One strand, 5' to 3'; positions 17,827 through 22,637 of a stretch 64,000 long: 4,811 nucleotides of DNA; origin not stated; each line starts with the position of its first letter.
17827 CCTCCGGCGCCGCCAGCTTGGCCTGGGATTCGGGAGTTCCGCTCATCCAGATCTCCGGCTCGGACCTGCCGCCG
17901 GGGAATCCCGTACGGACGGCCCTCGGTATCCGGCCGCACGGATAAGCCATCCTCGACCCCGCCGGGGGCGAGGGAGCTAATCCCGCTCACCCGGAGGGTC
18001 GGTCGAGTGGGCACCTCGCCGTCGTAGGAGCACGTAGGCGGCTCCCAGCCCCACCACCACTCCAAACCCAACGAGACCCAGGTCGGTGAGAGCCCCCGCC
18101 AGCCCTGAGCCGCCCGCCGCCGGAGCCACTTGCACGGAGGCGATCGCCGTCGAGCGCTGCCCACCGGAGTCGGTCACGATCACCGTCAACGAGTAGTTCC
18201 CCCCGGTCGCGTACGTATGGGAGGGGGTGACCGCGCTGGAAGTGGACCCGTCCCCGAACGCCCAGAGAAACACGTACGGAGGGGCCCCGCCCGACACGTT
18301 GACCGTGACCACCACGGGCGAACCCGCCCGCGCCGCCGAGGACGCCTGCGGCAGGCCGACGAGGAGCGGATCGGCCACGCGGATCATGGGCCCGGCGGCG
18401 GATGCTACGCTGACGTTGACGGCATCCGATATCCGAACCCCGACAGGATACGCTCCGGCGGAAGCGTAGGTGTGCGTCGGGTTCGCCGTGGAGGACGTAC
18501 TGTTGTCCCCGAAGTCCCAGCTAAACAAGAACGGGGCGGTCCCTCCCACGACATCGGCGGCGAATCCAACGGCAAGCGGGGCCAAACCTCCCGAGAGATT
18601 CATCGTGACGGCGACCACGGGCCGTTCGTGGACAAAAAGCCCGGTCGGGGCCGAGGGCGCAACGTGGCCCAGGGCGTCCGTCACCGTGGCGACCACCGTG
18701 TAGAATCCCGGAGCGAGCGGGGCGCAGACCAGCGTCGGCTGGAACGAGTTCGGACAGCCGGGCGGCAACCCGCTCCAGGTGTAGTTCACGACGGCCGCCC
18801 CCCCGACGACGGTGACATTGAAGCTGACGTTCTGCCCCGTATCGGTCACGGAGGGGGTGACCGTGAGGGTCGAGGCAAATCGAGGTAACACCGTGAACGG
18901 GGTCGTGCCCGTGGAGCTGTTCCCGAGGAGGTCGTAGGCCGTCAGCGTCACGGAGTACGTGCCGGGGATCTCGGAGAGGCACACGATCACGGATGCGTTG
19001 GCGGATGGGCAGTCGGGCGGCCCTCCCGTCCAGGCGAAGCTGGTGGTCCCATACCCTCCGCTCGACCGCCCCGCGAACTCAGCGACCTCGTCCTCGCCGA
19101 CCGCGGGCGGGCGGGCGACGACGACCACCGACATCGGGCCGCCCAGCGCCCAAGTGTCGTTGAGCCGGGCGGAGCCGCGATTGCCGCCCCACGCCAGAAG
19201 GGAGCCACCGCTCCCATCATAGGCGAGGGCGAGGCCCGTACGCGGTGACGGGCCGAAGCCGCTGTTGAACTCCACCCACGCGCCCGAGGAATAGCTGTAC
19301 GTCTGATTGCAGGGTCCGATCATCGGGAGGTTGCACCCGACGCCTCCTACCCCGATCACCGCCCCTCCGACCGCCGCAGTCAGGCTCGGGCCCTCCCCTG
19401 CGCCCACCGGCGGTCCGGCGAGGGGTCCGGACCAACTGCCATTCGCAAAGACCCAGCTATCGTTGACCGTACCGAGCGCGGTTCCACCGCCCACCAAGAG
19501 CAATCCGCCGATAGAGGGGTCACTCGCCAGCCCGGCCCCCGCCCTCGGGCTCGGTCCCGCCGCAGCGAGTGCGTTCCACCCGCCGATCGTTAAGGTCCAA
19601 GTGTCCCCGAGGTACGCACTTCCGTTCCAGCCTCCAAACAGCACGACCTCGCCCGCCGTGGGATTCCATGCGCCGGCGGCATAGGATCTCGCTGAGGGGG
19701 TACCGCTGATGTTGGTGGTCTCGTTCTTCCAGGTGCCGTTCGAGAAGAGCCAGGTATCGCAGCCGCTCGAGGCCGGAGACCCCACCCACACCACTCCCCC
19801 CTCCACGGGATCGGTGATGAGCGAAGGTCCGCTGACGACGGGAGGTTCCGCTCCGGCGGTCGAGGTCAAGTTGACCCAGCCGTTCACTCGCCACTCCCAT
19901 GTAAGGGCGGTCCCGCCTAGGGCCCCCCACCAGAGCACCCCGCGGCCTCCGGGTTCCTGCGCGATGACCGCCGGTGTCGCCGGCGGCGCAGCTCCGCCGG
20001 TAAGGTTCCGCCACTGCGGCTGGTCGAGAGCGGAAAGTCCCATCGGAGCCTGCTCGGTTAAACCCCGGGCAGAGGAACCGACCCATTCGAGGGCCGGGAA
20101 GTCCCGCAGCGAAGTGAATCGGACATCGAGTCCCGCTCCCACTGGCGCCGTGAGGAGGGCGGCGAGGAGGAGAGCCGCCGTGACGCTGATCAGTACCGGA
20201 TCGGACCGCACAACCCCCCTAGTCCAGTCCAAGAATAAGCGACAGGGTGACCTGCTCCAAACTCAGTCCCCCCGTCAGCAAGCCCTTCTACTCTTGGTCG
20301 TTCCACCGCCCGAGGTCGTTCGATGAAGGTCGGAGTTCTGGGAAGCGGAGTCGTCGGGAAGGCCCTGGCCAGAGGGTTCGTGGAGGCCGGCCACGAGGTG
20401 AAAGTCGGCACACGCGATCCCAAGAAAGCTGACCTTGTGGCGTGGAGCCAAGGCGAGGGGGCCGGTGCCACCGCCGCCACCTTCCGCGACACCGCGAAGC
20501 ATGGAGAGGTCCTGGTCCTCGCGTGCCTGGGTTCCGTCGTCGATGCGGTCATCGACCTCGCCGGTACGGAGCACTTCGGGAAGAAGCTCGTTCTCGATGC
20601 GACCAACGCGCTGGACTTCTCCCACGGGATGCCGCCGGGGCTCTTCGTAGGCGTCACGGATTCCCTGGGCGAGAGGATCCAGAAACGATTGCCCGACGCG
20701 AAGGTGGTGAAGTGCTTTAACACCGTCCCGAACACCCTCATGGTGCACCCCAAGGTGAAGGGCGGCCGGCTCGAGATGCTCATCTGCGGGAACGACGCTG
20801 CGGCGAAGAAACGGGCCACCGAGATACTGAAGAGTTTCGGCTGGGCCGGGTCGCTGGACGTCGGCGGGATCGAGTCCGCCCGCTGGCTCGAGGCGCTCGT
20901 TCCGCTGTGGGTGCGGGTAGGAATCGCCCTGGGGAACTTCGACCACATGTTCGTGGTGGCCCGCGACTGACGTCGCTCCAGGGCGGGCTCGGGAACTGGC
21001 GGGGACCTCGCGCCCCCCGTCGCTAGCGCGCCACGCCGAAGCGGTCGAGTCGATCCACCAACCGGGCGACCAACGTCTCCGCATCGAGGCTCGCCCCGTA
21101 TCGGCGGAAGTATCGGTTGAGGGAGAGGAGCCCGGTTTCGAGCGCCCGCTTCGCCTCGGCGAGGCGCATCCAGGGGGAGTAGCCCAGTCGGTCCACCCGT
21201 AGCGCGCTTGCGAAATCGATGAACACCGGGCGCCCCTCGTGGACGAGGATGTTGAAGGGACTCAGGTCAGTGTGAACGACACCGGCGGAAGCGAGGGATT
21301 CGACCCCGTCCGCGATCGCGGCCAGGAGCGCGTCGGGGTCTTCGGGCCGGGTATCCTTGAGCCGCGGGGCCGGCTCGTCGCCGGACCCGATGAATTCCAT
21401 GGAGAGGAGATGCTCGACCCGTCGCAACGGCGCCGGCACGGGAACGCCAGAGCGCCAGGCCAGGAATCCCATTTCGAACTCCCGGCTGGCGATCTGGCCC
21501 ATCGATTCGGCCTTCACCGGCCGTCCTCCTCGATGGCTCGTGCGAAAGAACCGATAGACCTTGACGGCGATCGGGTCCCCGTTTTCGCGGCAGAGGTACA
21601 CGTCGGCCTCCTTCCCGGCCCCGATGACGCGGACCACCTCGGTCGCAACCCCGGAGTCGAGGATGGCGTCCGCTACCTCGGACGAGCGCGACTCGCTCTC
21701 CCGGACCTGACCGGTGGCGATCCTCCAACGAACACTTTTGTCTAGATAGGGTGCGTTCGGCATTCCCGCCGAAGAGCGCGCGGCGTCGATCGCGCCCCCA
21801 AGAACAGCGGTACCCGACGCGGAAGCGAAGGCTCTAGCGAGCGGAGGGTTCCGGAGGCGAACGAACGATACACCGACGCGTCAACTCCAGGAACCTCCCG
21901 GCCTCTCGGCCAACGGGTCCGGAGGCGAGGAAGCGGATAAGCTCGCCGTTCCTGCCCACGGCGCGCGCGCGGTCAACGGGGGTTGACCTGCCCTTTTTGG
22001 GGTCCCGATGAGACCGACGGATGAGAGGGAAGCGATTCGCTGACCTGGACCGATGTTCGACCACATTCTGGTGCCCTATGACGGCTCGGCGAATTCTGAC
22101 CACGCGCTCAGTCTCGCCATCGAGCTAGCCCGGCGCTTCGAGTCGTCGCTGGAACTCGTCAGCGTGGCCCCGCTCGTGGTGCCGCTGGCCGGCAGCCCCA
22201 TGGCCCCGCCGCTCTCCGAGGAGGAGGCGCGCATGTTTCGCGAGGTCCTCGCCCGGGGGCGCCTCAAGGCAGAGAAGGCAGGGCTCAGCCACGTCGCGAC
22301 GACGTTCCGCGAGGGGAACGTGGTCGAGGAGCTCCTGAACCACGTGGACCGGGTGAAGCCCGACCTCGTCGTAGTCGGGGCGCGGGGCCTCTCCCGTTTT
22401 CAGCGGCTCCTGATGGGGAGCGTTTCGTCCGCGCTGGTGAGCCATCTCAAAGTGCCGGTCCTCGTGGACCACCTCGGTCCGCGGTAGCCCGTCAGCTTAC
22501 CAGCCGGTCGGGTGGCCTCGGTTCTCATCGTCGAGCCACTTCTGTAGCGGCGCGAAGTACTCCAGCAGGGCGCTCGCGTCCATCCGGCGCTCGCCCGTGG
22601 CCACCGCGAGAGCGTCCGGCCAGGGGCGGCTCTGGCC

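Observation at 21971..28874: GTCAA-N6-TTGAC dyad abutting TATA-like boxes of usp and hsp20/osmC: candidate stress regulon operator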

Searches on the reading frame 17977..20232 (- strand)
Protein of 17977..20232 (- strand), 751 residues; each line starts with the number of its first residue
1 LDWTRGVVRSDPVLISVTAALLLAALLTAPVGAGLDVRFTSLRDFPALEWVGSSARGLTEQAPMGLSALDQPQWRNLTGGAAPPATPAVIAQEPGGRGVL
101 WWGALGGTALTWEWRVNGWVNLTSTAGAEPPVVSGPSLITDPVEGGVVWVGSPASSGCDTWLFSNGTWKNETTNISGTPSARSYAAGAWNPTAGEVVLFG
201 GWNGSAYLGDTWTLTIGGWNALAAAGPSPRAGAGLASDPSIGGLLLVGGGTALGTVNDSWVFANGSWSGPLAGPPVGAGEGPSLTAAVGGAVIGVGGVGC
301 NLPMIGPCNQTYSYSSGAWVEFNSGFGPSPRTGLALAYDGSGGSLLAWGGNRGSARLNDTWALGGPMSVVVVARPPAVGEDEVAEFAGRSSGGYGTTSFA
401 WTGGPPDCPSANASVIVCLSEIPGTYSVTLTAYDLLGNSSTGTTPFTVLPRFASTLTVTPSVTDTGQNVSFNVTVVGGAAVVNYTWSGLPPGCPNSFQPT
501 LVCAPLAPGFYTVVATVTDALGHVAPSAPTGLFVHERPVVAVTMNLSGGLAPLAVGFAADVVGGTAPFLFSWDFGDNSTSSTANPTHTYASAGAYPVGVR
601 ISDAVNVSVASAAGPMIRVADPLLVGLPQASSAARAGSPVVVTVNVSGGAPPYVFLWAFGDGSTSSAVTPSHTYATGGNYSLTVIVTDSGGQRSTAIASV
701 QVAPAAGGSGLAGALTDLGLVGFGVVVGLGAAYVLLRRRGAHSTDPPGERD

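Call 21: search_protein_families(library=pfam, proteins=[window:17977-20232:-], max_evalue=1)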
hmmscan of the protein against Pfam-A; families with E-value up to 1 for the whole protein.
window:17977-20232:- (751 aa): 11 families
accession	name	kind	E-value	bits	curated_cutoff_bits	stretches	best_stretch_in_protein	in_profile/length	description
PF18911.6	PKD_4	-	1.6e-30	105.4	27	2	633-702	13-85/85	PKD domain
PF00801.26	PKD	-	1.2e-21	76.9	23.5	4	632-695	9-74/80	PKD domain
PF24681.1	Kelch_KLHDC2_KLHL20_DRC7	-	6.5e-13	48.9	50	2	124-266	42-190/221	KLHDC2/KLHL20/DRC7 Kelch-repeats domain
PF19077.6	Big_13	-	4.6e-07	30.7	27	1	636-698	37-96/102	Bacterial Ig-like domain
PF13573.12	SprB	-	3.1e-05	24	28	1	642-658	17-33/37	SprB repeat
PF13927.12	Ig_3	-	4.7e-05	24.3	30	1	629-684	8-61/78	Immunoglobulin domain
PF13415.12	Kelch_3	-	0.0012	19.5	22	1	195-236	3-46/48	Galactose oxidase, central domain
PF16403.11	Bact_surface_Ig-like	-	0.044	14.3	27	0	675-702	44-71/71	Bacterial surface protein, Ig-like domain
PF22352.2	K319L-like_PKD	-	0.08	13.4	27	0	673-702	57-84/84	K319L-like, PKD domain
PF18981.6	InlK_D3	-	0.097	13.2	25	0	422-441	48-67/75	Internalin K domain (D3/D4)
PF00028.23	Cadherin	-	0.13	13.1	28.8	0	677-702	64-90/93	Cadherin domain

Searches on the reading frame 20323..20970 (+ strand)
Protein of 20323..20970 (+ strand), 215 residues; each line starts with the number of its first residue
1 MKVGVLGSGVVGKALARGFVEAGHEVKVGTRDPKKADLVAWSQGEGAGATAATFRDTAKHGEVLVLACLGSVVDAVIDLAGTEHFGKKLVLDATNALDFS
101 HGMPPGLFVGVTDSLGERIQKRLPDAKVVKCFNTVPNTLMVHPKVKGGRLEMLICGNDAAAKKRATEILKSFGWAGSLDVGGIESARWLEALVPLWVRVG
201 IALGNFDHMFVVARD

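Call 21: search_protein_families(library=pfam, proteins=[window:20323-20970:+], max_evalue=1)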
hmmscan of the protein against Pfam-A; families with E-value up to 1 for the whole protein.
window:20323-20970:+ (215 aa): 14 families
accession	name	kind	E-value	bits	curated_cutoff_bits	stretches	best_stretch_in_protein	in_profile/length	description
PF03807.23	F420_oxidored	-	3.8e-15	56.7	21.6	1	2-95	1-93/94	NADP oxidoreductase coenzyme F420-dependent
PF03446.21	NAD_binding_2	-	2.9e-06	27.8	21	1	2-78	1-74/161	NAD binding domain of 6-phosphogluconate dehydrogenase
PF07991.19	KARI_N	-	0.0004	20.4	20.6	1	2-102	6-96/165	Acetohydroxy acid isomeroreductase, NADPH-binding domain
PF10727.15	Rossmann-like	-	0.0006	20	23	1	1-72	15-84/131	Rossmann-like domain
PF02737.24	3HCDH_N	-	0.0027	18.1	22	1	2-37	1-36/180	3-hydroxyacyl-CoA dehydrogenase, NAD binding domain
PF03435.24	Sacchrp_dh_NADP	-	0.0039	18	25.1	1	3-81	1-77/129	Saccharopine dehydrogenase NADP binding domain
PF01210.29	NAD_Gly3P_dh_N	-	0.0041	17.5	23.1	1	2-37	1-36/158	NAD-dependent glycerol-3-phosphate dehydrogenase N-terminus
PF05368.20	NmrA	-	0.048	13.7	27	1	7-66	10-65/298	NmrA-like family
PF13241.12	NAD_binding_7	-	0.056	14.5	22.1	1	2-68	9-68/104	Putative NAD(P)-binding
PF02826.25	2-Hacid_dh_C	-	0.068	13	25.1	1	2-68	38-99/178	D-isomer specific 2-hydroxyacid dehydrogenase, NAD binding domain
PF13460.12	NAD_binding_10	-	0.073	13.4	27.2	1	7-50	2-44/184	NAD(P)H-binding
PF02558.23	ApbA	-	0.098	12.7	22.2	1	3-37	1-34/150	Ketopantoate reductase PanE/ApbA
PF02254.24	TrkA_N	-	0.18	12.6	23.8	1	5-40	3-38/116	TrkA-N domain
PF03721.20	UDPG_MGDP_dh_N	-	0.22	11.5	27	1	1-36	1-36/187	UDP-glucose/GDP-mannose dehydrogenase family, NAD binding domain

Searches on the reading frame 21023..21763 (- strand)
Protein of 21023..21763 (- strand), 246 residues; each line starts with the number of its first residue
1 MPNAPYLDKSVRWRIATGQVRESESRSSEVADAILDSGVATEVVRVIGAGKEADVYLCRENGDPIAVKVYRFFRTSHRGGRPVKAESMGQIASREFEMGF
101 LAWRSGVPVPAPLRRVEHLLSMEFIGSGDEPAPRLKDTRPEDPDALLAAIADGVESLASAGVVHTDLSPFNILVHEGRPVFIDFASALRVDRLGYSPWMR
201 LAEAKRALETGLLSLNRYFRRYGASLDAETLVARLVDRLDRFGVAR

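Call 9: search_protein_families(library=pfam, proteins=[window:21023-21763:-])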
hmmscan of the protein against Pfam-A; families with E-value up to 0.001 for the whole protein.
window:21023-21763:- (246 aa): 5 families
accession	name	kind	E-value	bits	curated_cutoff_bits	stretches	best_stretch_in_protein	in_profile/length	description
PF01163.29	RIO1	-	1.1e-23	84.3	22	1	85-225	48-180/187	RIO domain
PF01636.29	APH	-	1e-07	32.4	23.2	1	132-187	140-197/239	Phosphotransferase enzyme family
PF00069.31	Pkinase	-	3.8e-07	30.2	31.7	1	142-190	99-148/263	Protein kinase domain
PF19974.5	TCAD9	-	6.4e-05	22.7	40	1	127-187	264-324/429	Ternary complex associated domain 9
PF06293.20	Kdo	-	0.00089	19.2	21.3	0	140-185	117-167/207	Lipopolysaccharide kinase (Kdo/WaaP) family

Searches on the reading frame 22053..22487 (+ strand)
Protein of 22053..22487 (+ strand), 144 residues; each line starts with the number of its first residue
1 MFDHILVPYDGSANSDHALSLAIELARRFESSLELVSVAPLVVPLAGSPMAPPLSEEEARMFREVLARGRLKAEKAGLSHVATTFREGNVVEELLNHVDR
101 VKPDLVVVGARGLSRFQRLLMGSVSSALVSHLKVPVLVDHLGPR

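Call 9: search_protein_families(library=pfam, proteins=[window:22053-22487:+])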
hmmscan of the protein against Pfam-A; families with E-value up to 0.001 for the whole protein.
window:22053-22487:+ (144 aa): 1 family
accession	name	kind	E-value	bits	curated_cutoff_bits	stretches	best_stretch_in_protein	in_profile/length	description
PF00582.32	Usp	-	6.5e-31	108.2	24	1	1-138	1-139/141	Universal stress protein family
